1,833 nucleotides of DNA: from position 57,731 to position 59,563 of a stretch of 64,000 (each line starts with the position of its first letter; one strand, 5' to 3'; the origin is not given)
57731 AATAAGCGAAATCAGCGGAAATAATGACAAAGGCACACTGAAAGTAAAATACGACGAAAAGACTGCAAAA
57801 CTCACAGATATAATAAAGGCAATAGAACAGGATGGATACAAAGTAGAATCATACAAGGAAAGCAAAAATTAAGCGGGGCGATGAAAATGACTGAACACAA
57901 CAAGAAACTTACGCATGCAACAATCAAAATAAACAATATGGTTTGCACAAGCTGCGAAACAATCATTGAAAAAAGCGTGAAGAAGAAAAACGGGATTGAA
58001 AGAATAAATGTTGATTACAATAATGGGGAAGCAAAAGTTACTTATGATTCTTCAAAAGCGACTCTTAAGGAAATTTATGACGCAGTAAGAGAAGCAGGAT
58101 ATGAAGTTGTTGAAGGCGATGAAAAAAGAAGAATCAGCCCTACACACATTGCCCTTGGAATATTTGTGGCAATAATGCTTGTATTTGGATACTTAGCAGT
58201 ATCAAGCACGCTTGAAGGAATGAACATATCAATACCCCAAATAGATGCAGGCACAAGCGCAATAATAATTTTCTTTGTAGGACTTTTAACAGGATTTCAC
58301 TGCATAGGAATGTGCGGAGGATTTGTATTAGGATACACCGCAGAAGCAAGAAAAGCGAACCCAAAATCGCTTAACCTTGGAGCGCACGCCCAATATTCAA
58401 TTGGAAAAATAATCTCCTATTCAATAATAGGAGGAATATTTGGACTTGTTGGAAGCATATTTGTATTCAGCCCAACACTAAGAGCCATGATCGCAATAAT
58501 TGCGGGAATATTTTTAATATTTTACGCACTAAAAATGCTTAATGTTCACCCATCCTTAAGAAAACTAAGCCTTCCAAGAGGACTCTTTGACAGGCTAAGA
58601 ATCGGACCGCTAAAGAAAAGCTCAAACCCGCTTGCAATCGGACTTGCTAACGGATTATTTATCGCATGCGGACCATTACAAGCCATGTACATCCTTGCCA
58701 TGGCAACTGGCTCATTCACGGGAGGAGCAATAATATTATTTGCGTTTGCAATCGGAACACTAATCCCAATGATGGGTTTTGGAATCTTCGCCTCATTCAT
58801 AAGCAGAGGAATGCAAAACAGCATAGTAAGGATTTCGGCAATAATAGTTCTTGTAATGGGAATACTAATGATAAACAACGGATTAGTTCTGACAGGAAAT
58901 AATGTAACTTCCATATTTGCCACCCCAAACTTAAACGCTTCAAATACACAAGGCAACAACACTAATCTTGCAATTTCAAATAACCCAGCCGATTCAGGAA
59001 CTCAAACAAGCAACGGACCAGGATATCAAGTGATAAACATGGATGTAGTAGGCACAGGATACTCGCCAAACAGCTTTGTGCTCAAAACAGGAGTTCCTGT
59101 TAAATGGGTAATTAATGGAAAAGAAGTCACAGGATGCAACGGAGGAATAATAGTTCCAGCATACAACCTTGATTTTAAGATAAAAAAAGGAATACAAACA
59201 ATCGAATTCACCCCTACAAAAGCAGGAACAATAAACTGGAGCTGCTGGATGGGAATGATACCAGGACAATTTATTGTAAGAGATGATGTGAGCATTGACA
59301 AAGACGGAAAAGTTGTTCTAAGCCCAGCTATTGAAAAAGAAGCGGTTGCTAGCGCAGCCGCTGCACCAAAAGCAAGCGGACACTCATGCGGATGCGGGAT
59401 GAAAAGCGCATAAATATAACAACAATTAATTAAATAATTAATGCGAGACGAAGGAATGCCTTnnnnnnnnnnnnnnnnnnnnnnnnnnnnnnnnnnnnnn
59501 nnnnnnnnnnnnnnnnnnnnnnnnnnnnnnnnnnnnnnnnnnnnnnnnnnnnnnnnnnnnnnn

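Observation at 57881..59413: Three-domain copper-handling fusion: HMA + DsbD_2-like membrane core + cupredoxin-like C-terminal domain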

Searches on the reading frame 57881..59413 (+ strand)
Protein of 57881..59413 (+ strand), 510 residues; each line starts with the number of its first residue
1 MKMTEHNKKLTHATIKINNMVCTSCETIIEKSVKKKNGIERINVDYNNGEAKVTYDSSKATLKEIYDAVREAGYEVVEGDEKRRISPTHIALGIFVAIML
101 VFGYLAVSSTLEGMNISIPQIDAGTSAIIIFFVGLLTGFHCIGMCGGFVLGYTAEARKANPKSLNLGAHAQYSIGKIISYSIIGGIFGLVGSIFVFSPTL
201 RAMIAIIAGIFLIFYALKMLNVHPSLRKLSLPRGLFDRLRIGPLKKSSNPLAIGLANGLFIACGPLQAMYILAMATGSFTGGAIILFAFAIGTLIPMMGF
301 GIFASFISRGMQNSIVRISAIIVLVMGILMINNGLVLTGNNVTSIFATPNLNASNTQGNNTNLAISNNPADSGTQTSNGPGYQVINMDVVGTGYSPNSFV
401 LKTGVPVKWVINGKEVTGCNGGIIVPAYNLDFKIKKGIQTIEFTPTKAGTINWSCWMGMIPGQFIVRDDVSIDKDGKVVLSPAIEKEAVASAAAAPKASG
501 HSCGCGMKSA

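Call 3: search_protein_families(library=pfam, proteins=[window:57881-59413:+], max_evalue=0.01)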
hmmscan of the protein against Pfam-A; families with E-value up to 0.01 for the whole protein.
window:57881-59413:+ (510 aa): 4 families
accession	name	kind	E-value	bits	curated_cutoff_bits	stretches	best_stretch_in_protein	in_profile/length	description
PF13386.12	DsbD_2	-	3.4e-44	151.6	24.9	1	130-329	2-199/199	Cytochrome C biogenesis protein transmembrane region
PF00403.32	HMA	-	3.7e-13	50.1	24.8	1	14-75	1-62/62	Heavy-metal-associated domain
PF02683.22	DsbD_TM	-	7.5e-05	22.6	27.1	1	130-331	7-215/219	Cytochrome C biogenesis protein transmembrane domain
PF13473.12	Cupredoxin_1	-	0.0015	18.9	27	1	380-466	18-104/104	Cupredoxin-like domain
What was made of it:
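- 57908..58111 (+): Cytoplasmic HMA domain, residues 10-77, with M20-x-C22-x-x-C25. Pfam HMA at 50.1 bits against a cutoff of 24.8 (call 3).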

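Call 4: search_protein_families(library=ncbifam, proteins=[window:57881-59413:+], max_evalue=0.01)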
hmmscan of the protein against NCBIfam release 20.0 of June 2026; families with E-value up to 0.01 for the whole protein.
window:57881-59413:+ (510 aa): 16 families
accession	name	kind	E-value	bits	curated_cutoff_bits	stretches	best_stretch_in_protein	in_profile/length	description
NF033556.1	MerTP_fusion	equivalog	4.5e-15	55.7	180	1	5-76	114-185/186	mercuric transport protein MerTP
NF033795.1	chaper_CopZ_Bs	exception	1e-14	54.4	91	1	13-77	2-66/66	copper chaperone CopZ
TIGR00003.1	TIGR00003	subfamily_domain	4.8e-12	45.9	62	1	13-77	2-66/66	copper ion binding protein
NF041115.1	UxxU_metal_bind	equivalog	5.8e-12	45.6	95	1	12-75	5-68/74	metal-binding (seleno)protein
TIGR02052.1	MerP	equivalog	3.3e-11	43.5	92.55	1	13-74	25-86/92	mercury resistance system periplasmic binding protein MerP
NF033794.2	chaper_CopZ_Eh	exception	3.7e-11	43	95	1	14-75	3-64/68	copper chaperone CopZ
NF045683.1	MerT_CopZ_Se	exception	1e-10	41.5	375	1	7-75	159-226/235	MerT/CopZ fusion-like heavy metal transport selenoprotein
NF047957.1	CopZ_AFE_1862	equivalog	1.5e-10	41.3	85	1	14-76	2-61/62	CopZ family metallochaperone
NF033781.1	chaper_CopP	exception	6.4e-10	39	112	1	13-76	2-64/65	copper-binding metallochaperone CopP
NF008262.1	PRK11033.1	equivalog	5.6e-09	35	1005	1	7-121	37-149/731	zinc/cadmium/mercury/lead-transporting ATPase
NF010311.1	PRK13748.1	subfamily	3.7e-07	29.4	600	1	14-83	2-70/560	mercury(II) reductase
NF033775.1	P_type_ZntA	exception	5.1e-07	28.4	1240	1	5-121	42-154/732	Zn(II)/Cd(II)/Pb(II) translocating P-type ATPase ZntA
NF007952.0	PRK10671.1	equivalog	4.2e-05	21.9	1316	1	14-91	106-182/838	copper-exporting P-type ATPase CopA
NF047536.1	Cu_chaper_CsoZ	equivalog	0.00019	21.7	77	1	13-76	3-65/66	putative copper chaperone CsoZ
NF033553.1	MerP_Gpos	exception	0.00065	19.5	110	1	13-76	47-111/112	mercury resistance system substrate-binding protein MerP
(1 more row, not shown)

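Call 5: find_homologous_proteins(query=window:57881-59410:+, max_evalue=0.00001)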
Query window:57881-59410:+ (510 aa): 2251 proteins with E <= 0.00001 among 8000 candidates; the best 120 are listed.
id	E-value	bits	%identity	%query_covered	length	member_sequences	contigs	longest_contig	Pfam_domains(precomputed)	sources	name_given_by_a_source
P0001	0.0e+0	1120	100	100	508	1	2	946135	PF00403.33,PF13386.13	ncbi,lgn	-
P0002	5.1e-227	772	68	100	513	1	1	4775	PF00403.33,PF13386.13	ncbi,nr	ncbi:MAG: sulfite exporter TauE/SafE family protein [Candidatus Diapherotrites archaeon]|nr:sulfite 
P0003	1.7e-211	721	64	99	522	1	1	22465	PF00403.33,PF02683.23,PF13386.13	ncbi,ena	ncbi:MAG: sulfite exporter TauE/SafE family protein [archaeon]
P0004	5.9e-207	706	62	96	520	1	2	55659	PF00403.33,PF13386.13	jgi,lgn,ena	-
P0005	1.8e-198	678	62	94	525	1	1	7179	PF00403.33,PF02683.23,PF13386.13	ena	-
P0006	5.0e-197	674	65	94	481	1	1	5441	PF00403.33,PF02683.23,PF13386.13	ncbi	-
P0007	5.3e-194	664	59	98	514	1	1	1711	PF00403.33,PF02683.23,PF13386.13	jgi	jgi:sulfite exporter TauE/SafE/copper chaperone CopZ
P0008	2.4e-193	661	62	98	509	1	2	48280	PF00403.33,PF02683.23,PF13386.13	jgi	jgi:sulfite exporter TauE/SafE/copper chaperone CopZ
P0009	3.6e-193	661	61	98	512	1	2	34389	PF00403.33,PF02683.23,PF13386.13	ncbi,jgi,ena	ncbi:MAG: sulfite exporter TauE/SafE family protein [archaeon]|jgi:sulfite exporter TauE/SafE/copper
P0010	1.4e-191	656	63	96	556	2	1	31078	PF00403.33,PF13386.13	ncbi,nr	ncbi:MAG: sulfite exporter TauE/SafE family protein [Candidatus ainarchaeum sp.]|nr:sulfite exporter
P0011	3.9e-191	654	60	99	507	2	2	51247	PF00403.33,PF02683.23,PF13386.13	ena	-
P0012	6.0e-190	650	58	96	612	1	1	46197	PF00403.33,PF02683.23,PF13386.13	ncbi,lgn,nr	ncbi:MAG: copper ion binding protein [Candidatus Diapherotrites archaeon]|nr:copper ion binding prot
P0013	2.3e-187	642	60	96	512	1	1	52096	PF00403.33,PF02683.23,PF13386.13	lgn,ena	-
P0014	2.3e-186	638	60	94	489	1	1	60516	PF00403.33,PF02683.23,PF13386.13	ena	-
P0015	1.5e-185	636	56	97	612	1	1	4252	PF00403.33,PF02683.23,PF13386.13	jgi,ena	-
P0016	2.5e-185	635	59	95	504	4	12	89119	PF00403.33,PF02683.23,PF13386.13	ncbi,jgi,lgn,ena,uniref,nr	ncbi:MAG: sulfite exporter TauE/SafE family protein [Candidatus Diapherotrites archaeon]|uniref:Sulf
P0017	2.8e-185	635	57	97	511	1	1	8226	PF00403.33,PF02683.23,PF13386.13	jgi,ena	-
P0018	7.7e-185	633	58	97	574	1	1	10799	PF00403.33,PF02683.23,PF13386.13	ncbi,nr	ncbi:Cytochrome C biogenesis protein transmembrane region [uncultured archaeon]|nr:Cytochrome C biog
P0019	2.4e-183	628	57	98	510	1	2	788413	PF00403.33,PF02683.23,PF13386.13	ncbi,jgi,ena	ncbi:MAG: sulfite exporter TauE/SafE family protein [archaeon]|jgi:sulfite exporter TauE/SafE/copper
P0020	1.1e-182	626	57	97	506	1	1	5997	PF00403.33,PF02683.23,PF13386.13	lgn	-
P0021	8.3e-182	623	57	96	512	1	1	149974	PF00403.33,PF02683.23,PF13386.13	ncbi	-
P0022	4.9e-181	621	57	95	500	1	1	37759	PF00403.33,PF02683.23,PF13386.13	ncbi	ncbi:MAG: sulfite exporter TauE/SafE family protein [Candidatus Diapherotrites archaeon]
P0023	1.3e-180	619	57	98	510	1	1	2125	PF00403.33,PF02683.23,PF13386.13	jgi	jgi:sulfite exporter TauE/SafE/copper chaperone CopZ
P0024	1.9e-180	619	57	96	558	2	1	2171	PF00403.33,PF13386.13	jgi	-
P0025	2.7e-180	618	58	95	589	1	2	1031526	PF00403.33,PF13386.13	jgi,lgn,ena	-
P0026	5.4e-180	617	57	96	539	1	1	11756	PF00403.33,PF02683.23,PF13386.13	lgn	-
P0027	3.0e-177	608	57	95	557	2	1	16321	PF00403.33,PF02683.23,PF13386.13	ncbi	ncbi:MAG: sulfite exporter TauE/SafE family protein [archaeon]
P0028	9.6e-175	600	56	97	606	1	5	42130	PF00403.33,PF13386.13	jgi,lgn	-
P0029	5.0e-174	598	58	92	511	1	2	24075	PF00403.33,PF02683.23,PF13386.13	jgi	jgi:sulfite exporter TauE/SafE/copper chaperone CopZ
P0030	1.4e-165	570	45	94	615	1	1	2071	PF00403.33,PF13473.13,PF02683.23,PF13386.13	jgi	-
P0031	1.3e-162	560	45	89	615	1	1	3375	PF00403.33,PF13473.13,PF02683.23,PF13386.13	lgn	-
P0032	4.5e-155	535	41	100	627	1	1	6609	PF00403.33,PF13473.13,PF13386.13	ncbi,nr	ncbi:MAG: sulfite exporter TauE/SafE family protein [Candidatus Altiarchaeota archaeon]|nr:sulfite e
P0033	2.6e-154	533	44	89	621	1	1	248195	PF00403.33,PF13473.13,PF13386.13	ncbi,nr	ncbi:Cytochrome C biogenesis protein transmembrane region [uncultured archaeon]|nr:Cytochrome C biog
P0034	2.5e-153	529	41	97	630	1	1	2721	PF00403.33,PF13473.13,PF02683.23,PF13386.13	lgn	-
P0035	5.4e-151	522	42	92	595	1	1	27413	PF00403.33,PF13473.13,PF13386.13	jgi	jgi:sulfite exporter TauE/SafE/plastocyanin domain-containing protein/copper chaperone CopZ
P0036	7.0e-150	518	42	93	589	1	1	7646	PF00403.33,PF13473.13,PF13386.13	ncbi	ncbi:MAG: sulfite exporter TauE/SafE family protein [Candidatus Altiarchaeota archaeon]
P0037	3.5e-149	516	43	98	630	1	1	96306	PF00403.33,PF13473.13,PF13386.13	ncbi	ncbi:MAG: sulfite exporter TauE/SafE family protein [Candidatus Altiarchaeota archaeon]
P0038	1.4e-148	514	41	92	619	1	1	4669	PF00403.33,PF13473.13,PF13386.13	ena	-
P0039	6.5e-147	508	43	89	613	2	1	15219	PF00403.33,PF13473.13,PF13386.13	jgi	-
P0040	1.2e-144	501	41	91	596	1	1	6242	PF00403.33,PF13473.13,PF13386.13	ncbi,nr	ncbi:MAG: sulfite exporter TauE/SafE family protein [Candidatus Altiarchaeota archaeon]|nr:sulfite e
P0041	1.5e-144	500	41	91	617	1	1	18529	PF00403.33,PF13473.13,PF02683.23,PF13386.13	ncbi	-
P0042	4.7e-143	496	40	97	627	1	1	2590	PF00403.33,PF13473.13,PF13386.13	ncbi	-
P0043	5.9e-143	495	42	94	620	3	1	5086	PF00403.33,PF13473.13,PF02683.23,PF13386.13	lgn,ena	-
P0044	2.4e-142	493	48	91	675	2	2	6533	PF00403.33,PF02683.23,PF13386.13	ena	-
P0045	4.4e-142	492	40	95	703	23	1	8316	PF00403.33,PF13473.13,PF01476.27,PF13386.13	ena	-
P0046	2.2e-141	490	41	89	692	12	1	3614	PF00403.33,PF13473.13,PF01476.27,PF13386.13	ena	-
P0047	1.0e-140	488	41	91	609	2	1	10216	PF00403.33,PF13473.13,PF13386.13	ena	-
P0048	3.2e-140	486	43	88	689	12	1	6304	PF00403.33,PF13473.13,PF13386.13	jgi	jgi:sulfite exporter TauE/SafE/plastocyanin domain-containing protein/copper chaperone CopZ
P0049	3.8e-139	483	42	88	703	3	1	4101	PF00403.33,PF13473.13,PF01476.27,PF02683.23,PF13386.13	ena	-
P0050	4.3e-139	482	42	88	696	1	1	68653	PF00403.33,PF13473.13,PF01476.27,PF13386.13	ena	-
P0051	1.8e-138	480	52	87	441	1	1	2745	PF00403.33,PF02683.23,PF13386.13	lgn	-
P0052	1.7e-137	477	40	96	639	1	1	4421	PF00403.33,PF13473.13,PF13386.13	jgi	-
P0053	6.4e-134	465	48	76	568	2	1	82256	PF13473.13,PF02683.23,PF13386.13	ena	-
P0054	1.5e-133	464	44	91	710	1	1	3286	PF00403.33,PF02683.23,PF13386.13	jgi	jgi:sulfite exporter TauE/SafE/copper chaperone CopZ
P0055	8.1e-133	462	48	93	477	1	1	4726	PF00403.33,PF02683.23,PF13386.13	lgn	-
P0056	5.1e-130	453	47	91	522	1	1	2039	PF00403.33,PF13473.13,PF02683.23,PF13386.13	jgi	jgi:sulfite exporter TauE/SafE/copper chaperone CopZ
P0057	2.2e-129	451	47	94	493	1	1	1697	PF00403.33,PF02683.23,PF13386.13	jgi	-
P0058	2.5e-129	450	45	91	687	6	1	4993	PF00403.33,PF02683.23,PF13386.13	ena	-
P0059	8.4e-129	449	46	91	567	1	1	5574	PF00403.33,PF13386.13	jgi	jgi:sulfite exporter TauE/SafE/copper chaperone CopZ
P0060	1.8e-128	447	45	97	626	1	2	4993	PF00403.33,PF02683.23,PF13386.13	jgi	jgi:sulfite exporter TauE/SafE/copper chaperone CopZ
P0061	3.5e-128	447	47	88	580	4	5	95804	PF00403.33,PF13473.13,PF13386.13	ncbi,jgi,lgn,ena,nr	ncbi:MAG TPA: sulfite exporter TauE/SafE family protein [Candidatus Nanoarchaeia archaeon]|nr:sulfit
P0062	4.7e-127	443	47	89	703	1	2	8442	PF00403.33,PF13473.13,PF02683.23,PF02680.20,PF13386.13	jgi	jgi:copper ion binding protein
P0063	7.8e-127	442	43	92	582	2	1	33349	PF00403.33,PF02683.23,PF13386.13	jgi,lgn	jgi:sulfite exporter TauE/SafE/copper chaperone CopZ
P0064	9.0e-127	442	43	98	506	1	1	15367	PF00403.33,PF13386.13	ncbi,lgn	-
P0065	1.7e-126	441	45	97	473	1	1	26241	PF00403.33,PF13386.13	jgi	jgi:sulfite exporter TauE/SafE/copper chaperone CopZ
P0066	2.6e-126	440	44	95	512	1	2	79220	PF00403.33,PF13386.13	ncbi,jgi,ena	ncbi:MAG: sulfite exporter TauE/SafE family protein [Candidatus Woesearchaeota archaeon]|jgi:sulfite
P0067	5.5e-126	439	44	93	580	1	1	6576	PF00403.33,PF02683.23,PF13386.13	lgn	-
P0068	7.0e-126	439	46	94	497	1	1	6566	PF00403.33,PF02683.23,PF13386.13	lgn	-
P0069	7.6e-126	439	42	99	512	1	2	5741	PF00403.33,PF02683.23,PF13386.13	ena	-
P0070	1.4e-125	438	46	89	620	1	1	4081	PF00403.33,PF13473.13,PF02683.23,PF13386.13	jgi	jgi:sulfite exporter TauE/SafE/copper chaperone CopZ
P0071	2.8e-125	437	44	98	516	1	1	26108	PF00403.33,PF13473.13,PF02683.23,PF13386.13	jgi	jgi:uncharacterized protein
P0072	1.4e-124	435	43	96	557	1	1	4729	PF00403.33,PF13386.13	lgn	-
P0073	2.2e-124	434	47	91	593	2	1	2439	PF00403.33,PF13473.13,PF02683.23,PF13386.13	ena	-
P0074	4.0e-124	433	47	90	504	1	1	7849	PF00403.33,PF02683.23,PF13386.13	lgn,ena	-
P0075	4.7e-124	433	47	89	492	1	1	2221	PF00403.33,PF02683.23,PF13386.13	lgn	-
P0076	4.9e-124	433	45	96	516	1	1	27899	PF00403.33,PF13386.13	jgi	jgi:uncharacterized protein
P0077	5.7e-124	433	48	97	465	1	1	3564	PF00403.33,PF02683.23,PF13386.13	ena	-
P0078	7.8e-124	432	45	96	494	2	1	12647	PF00403.33,PF13473.13,PF02683.23,PF13386.13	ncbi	ncbi:MAG: sulfite exporter TauE/SafE family protein [archaeon]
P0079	8.9e-124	432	44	95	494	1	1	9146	PF00403.33,PF13386.13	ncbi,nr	ncbi:MAG: sulfite exporter TauE/SafE family protein [Nanoarchaeota archaeon]|nr:sulfite exporter Tau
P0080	1.1e-123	432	45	92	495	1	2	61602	PF00403.33,PF02683.23,PF13386.13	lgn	-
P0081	1.2e-123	432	47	92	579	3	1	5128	PF00403.33,PF02683.23,PF13386.13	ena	-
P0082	2.9e-123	430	47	88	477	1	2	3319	PF00403.33,PF02683.23,PF13386.13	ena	-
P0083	3.1e-123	430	46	91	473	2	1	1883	PF00403.33,PF02683.23,PF13386.13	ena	-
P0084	9.1e-123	429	45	97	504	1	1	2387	PF00403.33,PF13473.13,PF13386.13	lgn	-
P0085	1.0e-122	428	46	97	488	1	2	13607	PF00403.33,PF02683.23,PF13386.13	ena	-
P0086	1.2e-122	428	44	91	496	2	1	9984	PF00403.33,PF02683.23,PF13386.13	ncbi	ncbi:MAG: sulfite exporter TauE/SafE family protein [Candidatus Woesearchaeota archaeon]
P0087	1.4e-122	428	43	97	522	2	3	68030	PF00403.33,PF02683.23,PF13386.13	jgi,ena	-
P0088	1.6e-122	428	47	88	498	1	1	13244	PF00403.33,PF13473.13,PF02683.23,PF13386.13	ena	-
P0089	1.7e-122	428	45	91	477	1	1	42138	PF00403.33,PF13386.13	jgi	jgi:sulfite exporter TauE/SafE/copper chaperone CopZ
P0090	2.1e-122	427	45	93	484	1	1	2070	PF00403.33,PF13386.13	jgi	jgi:uncharacterized protein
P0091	3.7e-122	427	48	88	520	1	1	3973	PF00403.33,PF13473.13,PF13386.13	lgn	-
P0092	7.4e-122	426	44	91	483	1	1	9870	PF00403.33,PF13386.13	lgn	-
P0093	8.7e-122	425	46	91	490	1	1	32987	PF00403.33,PF02683.23,PF13386.13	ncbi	-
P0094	9.7e-122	425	46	92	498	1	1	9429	PF00403.33,PF02683.23,PF13386.13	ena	-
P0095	1.2e-121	425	46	91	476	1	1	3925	PF00403.33,PF02683.23,PF13386.13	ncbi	-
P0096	1.3e-121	425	47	91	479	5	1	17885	PF00403.33,PF02683.23,PF13386.13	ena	-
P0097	1.4e-121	425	46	91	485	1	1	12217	PF00403.33,PF02683.23,PF13386.13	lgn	-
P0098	1.4e-121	425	43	95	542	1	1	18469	PF00403.33,PF02683.23,PF13386.13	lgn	-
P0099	1.5e-121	425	43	90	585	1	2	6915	PF00403.33,PF13473.13,PF02683.23,PF13386.13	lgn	-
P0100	2.1e-121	424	44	93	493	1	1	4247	PF00403.33,PF13473.13,PF13386.13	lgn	-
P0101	2.3e-121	424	46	91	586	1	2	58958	PF00403.33,PF02683.23,PF13386.13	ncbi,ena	ncbi:MAG: sulfite exporter TauE/SafE family protein [Nanoarchaeota archaeon]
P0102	2.6e-121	424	45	92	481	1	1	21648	PF00403.33,PF02683.23,PF13386.13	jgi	jgi:sulfite exporter TauE/SafE/copper chaperone CopZ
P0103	2.7e-121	424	46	89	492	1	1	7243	PF00403.33,PF02683.23,PF13386.13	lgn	-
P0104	2.8e-121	424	45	98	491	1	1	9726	PF00403.33,PF13473.13,PF02683.23,PF13386.13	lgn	-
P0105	4.5e-121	423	43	98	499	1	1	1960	PF00403.33,PF13473.13,PF02683.23,PF13386.13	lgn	-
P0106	4.7e-121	423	44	90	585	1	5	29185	PF00403.33,PF13473.13,PF02683.23,PF13386.13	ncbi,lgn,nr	ncbi:sulfite exporter TauE/SafE family protein [Candidatus Woesearchaeota archaeon]|nr:sulfite expor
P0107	5.0e-121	423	45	88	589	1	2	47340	PF00403.33,PF13473.13,PF13386.13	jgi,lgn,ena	-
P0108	5.3e-121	423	41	98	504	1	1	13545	PF00403.33,PF02683.23,PF13386.13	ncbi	-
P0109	5.3e-121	423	45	96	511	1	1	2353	PF00403.33,PF02683.23,PF13386.13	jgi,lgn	-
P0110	5.4e-121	423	44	92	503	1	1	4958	PF00403.33,PF13386.13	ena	-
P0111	5.7e-121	423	45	91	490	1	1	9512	PF00403.33,PF02683.23,PF13386.13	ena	-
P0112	6.4e-121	423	46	88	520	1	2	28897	PF00403.33,PF13386.13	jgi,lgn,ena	-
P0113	6.5e-121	423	44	96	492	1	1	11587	PF00403.33,PF02683.23,PF13386.13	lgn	-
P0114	6.7e-121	423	46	95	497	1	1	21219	PF00403.33,PF02683.23,PF13386.13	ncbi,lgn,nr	ncbi:MAG: sulfite exporter TauE/SafE family protein [Nanoarchaeota archaeon]|nr:sulfite exporter Tau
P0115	6.7e-121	422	45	92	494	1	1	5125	PF00403.33,PF13386.13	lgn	-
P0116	7.9e-121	422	44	96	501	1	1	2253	PF00403.33,PF13386.13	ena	-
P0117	8.6e-121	422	45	90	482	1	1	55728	PF00403.33,PF02683.23,PF13386.13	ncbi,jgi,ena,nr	ncbi:MAG: sulfite exporter TauE/SafE family protein [Nanoarchaeota archaeon]|nr:sulfite exporter Tau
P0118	1.0e-120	422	45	91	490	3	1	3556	PF00403.33,PF13473.13,PF02683.23,PF13386.13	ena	-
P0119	1.1e-120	422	41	99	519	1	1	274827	PF00403.33,PF02683.23,PF13386.13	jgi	jgi:uncharacterized protein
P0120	1.1e-120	422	46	91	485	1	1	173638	PF00403.33,PF02683.23,PF13386.13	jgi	jgi:uncharacterized protein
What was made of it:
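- Checked: It has more than 2,251 database relatives, and the closest distinct relatives are 56-69% identical over their full length (call 5).
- PGAP and JGI name relatives "sulfite exporter TauE/SafE family protein" or "Cytochrome C biogenesis protein transmembrane region" (call 5).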

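Call 6: search_solved_structures(query=window:57881-59410:+, max_evalue=1, show_alignments=0)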
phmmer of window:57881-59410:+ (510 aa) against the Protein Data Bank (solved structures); distinct sequences matched with E-value up to 1: 51.
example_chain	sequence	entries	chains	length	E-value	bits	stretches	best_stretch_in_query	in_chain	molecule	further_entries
7xuk_A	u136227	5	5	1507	6.9e-26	94.2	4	14-77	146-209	Copper-transporting ATPase 2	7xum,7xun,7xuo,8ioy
7si3_A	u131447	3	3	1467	2.8e-17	65.8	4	14-76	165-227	P-type Cu(+) transporter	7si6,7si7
2mry_A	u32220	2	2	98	4.5e-11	45.4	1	375-466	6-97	Uncharacterized protein | CupA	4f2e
2l3m_A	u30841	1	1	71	3.2e-10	42.6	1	11-76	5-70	Copper-ion-binding protein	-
2rml_A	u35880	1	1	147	2e-09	39.9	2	14-78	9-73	Copper-transporting P-type ATPase copA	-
1p6t_A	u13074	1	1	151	2.6e-09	39.6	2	14-78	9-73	Potential copper-transporting ATPase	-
1k0v_A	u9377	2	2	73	1.9e-08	36.7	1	13-78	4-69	CopZ | similar to mercuric transport protein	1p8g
2rop_A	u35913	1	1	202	2.8e-08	36.2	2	14-78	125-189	Copper-transporting ATPase 2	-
2qif_A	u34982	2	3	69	3e-08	36.1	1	13-77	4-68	Copper chaperone copZ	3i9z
1afi_A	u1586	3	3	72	6.8e-08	34.9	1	13-75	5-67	MERP | MERCURIC TRANSPORT PROTEIN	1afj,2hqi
6ff2_A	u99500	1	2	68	9.7e-08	34.4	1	14-77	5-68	Copper chaperone CopZ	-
8q73_A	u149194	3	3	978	1.4e-07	33.9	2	13-91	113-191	Copper-transporting ATPase HMA4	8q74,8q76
1osd_A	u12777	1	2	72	1.8e-07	33.4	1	13-75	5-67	hypothetical protein MerP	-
2ew9_A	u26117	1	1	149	5e-07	32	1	15-77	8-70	Copper-transporting ATPase 2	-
1kvi_A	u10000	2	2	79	9.6e-07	31.1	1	11-77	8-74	Copper-transporting ATPase 1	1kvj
4f2f_A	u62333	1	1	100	0.37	12.6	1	381-466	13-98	Cation-transporting ATPase, E1-E2 family protein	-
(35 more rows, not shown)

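Call 20: find_encoding_contigs(protein=P0032, flank=6000, max_places=3)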
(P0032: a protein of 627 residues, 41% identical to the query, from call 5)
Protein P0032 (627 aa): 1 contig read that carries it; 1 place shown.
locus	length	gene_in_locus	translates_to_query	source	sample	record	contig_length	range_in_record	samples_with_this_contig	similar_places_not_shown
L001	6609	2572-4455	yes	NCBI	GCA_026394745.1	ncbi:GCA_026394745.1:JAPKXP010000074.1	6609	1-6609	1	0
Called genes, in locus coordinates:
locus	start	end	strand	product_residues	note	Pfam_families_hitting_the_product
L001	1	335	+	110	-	PF09190:DALR_2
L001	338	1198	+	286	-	PF01171:ATP_bind_3, PF03054:tRNA_Me_trans, PF06508:QueC (weak)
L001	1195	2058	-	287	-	PF02002:TFIIE_alpha (faint), PF13545:HTH_Crp_2 (weak), PF01047:MarR (weak), PF01978:TrmB (faint), PF04545:Sigma70_r4 (faint), PF01047:MarR (weak), PF13412:HTH_24 (weak), PF24034:DUF7343 (weak), +5 more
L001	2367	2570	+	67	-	PF00403:HMA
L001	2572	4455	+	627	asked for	PF00403:HMA, PF13386:DsbD_2, PF13473:Cupredoxin_1 (weak)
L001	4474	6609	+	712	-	PF00403:HMA, PF00122:E1-E2_ATPase, PF00702:Hydrolase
